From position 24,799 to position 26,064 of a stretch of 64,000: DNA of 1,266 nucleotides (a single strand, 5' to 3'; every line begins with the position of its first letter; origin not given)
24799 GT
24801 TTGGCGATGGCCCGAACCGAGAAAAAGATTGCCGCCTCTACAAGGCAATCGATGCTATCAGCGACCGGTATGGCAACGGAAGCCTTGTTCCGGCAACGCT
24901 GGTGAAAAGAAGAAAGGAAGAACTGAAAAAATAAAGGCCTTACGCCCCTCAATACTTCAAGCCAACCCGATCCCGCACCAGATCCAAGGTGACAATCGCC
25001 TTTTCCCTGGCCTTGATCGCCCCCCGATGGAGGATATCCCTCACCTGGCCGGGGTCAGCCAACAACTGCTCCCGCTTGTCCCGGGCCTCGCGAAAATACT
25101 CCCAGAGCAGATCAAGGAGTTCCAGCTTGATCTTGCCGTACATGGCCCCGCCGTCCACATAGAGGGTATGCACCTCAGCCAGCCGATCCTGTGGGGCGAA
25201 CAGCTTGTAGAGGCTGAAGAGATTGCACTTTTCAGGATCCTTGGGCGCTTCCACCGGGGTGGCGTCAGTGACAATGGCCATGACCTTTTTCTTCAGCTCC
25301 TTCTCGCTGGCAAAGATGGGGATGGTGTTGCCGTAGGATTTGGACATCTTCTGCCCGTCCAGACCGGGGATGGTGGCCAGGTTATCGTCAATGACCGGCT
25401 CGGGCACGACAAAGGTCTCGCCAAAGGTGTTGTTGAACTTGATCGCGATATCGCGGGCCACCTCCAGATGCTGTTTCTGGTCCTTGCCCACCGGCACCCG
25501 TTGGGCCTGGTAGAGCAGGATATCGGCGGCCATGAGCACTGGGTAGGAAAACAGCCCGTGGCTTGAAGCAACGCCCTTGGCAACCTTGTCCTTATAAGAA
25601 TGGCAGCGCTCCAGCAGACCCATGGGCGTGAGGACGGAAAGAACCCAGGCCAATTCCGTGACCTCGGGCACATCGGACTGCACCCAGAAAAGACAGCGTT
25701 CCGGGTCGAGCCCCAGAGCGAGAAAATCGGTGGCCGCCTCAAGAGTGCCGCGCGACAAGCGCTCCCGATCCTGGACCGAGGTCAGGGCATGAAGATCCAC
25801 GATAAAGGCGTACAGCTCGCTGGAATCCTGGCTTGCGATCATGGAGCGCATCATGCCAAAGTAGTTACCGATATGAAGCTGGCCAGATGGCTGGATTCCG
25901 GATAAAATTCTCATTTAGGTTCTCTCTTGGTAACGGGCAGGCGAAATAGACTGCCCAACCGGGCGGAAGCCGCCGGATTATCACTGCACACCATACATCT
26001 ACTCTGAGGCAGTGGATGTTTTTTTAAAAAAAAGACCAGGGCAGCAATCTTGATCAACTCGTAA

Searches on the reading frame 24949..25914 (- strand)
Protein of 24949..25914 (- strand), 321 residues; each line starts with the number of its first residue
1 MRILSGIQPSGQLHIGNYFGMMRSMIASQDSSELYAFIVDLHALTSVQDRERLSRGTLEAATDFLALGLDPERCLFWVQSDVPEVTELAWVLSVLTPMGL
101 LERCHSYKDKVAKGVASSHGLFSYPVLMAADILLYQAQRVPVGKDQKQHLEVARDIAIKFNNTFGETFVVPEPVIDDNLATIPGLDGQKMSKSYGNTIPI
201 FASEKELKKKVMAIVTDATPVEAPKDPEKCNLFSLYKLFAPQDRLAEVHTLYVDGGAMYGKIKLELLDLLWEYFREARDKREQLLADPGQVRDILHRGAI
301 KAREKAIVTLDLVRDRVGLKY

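Call 35: search_protein_families(library=pfam, proteins=[window:24949-25914:-])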
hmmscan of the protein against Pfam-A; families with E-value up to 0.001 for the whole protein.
window:24949-25914:- (321 aa): 1 family
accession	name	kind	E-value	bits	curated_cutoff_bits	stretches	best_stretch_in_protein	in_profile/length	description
PF00579.31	tRNA-synt_1b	-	3.6e-56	191.1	21.1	1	1-263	6-280/292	tRNA synthetases class I (W and Y)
